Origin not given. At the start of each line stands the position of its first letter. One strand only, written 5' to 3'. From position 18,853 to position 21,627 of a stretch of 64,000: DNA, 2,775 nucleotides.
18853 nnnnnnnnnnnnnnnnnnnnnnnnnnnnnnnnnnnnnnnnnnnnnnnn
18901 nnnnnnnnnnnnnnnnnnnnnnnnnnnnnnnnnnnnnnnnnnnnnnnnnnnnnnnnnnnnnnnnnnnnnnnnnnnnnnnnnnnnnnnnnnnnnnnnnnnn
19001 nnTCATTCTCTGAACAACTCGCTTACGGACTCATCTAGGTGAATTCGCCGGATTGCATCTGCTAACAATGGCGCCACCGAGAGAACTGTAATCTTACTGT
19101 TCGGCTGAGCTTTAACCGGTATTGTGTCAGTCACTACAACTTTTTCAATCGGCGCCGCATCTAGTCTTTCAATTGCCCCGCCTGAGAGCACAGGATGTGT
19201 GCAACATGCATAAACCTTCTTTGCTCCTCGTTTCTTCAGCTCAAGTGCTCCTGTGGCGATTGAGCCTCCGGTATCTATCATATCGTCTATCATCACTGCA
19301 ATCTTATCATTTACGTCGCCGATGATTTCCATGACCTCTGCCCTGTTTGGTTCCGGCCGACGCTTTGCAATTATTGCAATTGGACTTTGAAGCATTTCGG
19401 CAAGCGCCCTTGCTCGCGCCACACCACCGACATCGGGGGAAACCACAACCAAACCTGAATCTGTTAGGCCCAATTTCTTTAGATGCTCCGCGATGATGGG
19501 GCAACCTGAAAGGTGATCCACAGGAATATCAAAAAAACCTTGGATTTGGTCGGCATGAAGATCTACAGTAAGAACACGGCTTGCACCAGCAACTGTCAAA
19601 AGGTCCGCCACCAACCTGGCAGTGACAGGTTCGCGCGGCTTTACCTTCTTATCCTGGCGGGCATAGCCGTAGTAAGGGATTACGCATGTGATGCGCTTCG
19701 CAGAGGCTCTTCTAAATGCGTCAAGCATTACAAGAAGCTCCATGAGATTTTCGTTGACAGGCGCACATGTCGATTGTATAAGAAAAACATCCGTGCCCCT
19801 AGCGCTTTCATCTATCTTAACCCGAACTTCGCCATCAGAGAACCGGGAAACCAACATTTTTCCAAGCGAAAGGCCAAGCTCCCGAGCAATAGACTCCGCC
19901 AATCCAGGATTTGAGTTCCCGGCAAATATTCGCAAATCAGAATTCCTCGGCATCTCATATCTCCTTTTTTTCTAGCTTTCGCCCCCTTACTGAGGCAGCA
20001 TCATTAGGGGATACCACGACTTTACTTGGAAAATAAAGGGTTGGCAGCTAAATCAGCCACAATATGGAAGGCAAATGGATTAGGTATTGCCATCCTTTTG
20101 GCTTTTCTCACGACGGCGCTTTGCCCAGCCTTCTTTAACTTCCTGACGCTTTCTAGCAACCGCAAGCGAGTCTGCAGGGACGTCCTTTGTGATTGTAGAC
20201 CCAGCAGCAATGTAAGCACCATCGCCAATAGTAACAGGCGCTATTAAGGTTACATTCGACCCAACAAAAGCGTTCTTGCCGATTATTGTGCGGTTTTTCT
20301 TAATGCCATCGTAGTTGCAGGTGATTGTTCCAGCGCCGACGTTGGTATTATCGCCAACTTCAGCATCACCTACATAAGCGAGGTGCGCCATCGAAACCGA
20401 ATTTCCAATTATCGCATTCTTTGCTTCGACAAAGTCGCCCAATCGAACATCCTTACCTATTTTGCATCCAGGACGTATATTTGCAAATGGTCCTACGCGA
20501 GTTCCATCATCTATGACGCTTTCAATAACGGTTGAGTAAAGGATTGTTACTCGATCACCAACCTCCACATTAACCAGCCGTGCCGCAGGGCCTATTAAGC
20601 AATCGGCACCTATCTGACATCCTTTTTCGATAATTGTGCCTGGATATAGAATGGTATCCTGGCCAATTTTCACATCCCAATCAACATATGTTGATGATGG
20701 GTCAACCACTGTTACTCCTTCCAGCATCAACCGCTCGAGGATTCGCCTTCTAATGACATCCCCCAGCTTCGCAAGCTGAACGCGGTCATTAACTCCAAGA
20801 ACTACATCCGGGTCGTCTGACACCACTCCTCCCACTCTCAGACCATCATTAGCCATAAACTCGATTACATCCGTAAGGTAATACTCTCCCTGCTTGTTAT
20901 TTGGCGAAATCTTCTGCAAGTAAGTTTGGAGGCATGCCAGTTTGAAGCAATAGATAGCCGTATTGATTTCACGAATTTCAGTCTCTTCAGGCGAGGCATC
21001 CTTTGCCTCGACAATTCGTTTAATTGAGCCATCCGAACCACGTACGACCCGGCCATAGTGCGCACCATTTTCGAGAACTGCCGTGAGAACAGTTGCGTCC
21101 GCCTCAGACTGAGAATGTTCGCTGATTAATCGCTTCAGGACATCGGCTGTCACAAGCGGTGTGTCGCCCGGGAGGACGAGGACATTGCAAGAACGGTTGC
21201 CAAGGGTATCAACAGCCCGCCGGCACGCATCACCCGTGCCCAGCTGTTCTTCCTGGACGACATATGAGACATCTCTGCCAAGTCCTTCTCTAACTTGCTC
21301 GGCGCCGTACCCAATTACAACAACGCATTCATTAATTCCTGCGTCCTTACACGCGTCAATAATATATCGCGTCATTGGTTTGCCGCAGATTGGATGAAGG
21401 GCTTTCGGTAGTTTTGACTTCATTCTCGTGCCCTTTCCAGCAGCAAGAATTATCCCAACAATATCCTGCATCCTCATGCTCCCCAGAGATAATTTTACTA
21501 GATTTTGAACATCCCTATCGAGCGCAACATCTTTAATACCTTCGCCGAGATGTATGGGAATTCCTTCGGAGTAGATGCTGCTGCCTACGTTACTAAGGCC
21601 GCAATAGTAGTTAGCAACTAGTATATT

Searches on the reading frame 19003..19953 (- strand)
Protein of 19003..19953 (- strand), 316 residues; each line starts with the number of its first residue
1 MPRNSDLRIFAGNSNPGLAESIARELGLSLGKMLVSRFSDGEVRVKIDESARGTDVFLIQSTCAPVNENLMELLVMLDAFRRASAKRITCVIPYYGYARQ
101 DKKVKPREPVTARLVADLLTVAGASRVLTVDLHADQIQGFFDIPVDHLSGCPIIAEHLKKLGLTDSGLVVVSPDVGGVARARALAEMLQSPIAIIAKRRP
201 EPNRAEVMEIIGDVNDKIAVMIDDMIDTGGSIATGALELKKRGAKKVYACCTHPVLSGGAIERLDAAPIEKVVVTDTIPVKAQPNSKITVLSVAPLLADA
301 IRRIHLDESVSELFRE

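Call 85: search_protein_families(library=pfam, proteins=[window:19003-19953:-], max_evalue=0.0001)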
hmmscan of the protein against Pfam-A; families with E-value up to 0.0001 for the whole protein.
window:19003-19953:- (316 aa): 3 families
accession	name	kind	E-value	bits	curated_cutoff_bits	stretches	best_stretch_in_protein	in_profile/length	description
PF13793.12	Pribosyltran_N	-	7.7e-54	181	25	1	7-123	1-117/117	N-terminal domain of ribose phosphate pyrophosphokinase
PF14572.12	Pribosyl_synth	-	1.1e-30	107.4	27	1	206-315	73-184/184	Phosphoribosyl synthetase-associated domain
PF00156.33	Pribosyltran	-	1e-14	54.6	26.3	1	165-253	28-124/158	Phosphoribosyl transferase domain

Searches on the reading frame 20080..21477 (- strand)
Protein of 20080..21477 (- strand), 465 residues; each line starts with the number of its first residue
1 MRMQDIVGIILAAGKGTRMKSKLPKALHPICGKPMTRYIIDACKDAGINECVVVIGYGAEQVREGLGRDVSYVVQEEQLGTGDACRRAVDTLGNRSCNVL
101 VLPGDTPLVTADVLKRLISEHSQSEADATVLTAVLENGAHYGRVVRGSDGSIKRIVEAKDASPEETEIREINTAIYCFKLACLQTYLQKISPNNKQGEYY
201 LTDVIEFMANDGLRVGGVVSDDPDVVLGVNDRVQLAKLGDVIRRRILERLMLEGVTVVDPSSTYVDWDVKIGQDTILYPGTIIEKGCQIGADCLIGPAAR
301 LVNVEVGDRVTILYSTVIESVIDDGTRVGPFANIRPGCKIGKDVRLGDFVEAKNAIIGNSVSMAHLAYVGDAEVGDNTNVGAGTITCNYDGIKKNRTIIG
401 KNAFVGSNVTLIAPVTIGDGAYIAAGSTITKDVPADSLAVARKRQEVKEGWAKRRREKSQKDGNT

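Call 85: search_protein_families(library=pfam, proteins=[window:20080-21477:-], max_evalue=0.0001)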
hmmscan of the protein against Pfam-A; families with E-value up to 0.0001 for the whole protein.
window:20080-21477:- (465 aa): 8 families
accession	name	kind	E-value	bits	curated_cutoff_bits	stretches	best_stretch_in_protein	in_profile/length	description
PF00132.30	Hexapep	-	1.9e-30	103.7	27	3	397-431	2-36/36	Bacterial transferase hexapeptide (six repeats)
PF12804.13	NTP_transf_3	-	8.2e-24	85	27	1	8-133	1-123/160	MobA-like NTP transferase domain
PF00483.29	NTP_transferase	-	2.5e-22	80.1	21.2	1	8-218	2-219/245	Nucleotidyl transferase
PF25084.1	LbH_EIF2B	-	1.8e-13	50.9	54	1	261-349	14-102/105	EIF2B subunit epsilon LbH domain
PF14602.12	Hexapep_2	-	1.9e-11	43.9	27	1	397-431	2-34/34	Hexapeptide repeat of succinyl-transferase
PF01128.25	IspD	-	5.1e-08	33.4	27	1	7-131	2-127/221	2-C-methyl-D-erythritol 4-phosphate cytidylyltransferase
PF02348.25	CTP_transf_3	-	1.7e-05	25.2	22.6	1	8-129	2-122/217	Cytidylyltransferase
PF25087.1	GMPPB_C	-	1.8e-05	24.8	39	0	282-381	6-101/110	GMPPB C-terminal domain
